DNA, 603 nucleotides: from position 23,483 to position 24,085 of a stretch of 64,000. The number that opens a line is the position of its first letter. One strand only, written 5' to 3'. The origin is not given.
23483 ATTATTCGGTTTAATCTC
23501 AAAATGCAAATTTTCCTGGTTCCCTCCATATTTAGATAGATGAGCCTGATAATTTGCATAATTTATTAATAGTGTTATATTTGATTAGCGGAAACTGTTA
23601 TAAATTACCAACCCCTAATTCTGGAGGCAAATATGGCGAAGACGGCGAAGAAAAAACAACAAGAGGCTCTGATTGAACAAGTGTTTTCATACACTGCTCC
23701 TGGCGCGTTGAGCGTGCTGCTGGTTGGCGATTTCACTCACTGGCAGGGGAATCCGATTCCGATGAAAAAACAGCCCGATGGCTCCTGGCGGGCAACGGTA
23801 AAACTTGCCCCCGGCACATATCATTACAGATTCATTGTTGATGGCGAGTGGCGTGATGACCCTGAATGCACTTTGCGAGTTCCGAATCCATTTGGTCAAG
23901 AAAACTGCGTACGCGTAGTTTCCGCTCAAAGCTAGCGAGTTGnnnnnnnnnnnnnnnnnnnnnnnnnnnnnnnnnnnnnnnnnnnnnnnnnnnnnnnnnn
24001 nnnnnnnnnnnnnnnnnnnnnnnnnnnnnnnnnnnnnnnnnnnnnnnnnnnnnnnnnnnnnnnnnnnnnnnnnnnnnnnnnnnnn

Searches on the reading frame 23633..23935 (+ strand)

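Call 63: search_protein_families(library=pfam, proteins=[window:23633-23935:+])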
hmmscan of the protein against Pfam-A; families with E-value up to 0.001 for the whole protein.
window:23633-23935:+ (100 aa): 2 families
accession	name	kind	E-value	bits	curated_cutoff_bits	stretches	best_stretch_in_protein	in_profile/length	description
PF16561.11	AMPK1_CBM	-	1.6e-15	57.5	26.8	1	17-95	4-79/85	Glycogen recognition site of AMP-activated protein kinase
PF02922.24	CBM_48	-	4.2e-09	37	22.4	1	17-73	14-75/83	Carbohydrate-binding module 48 (Isoamylase N-terminal domain)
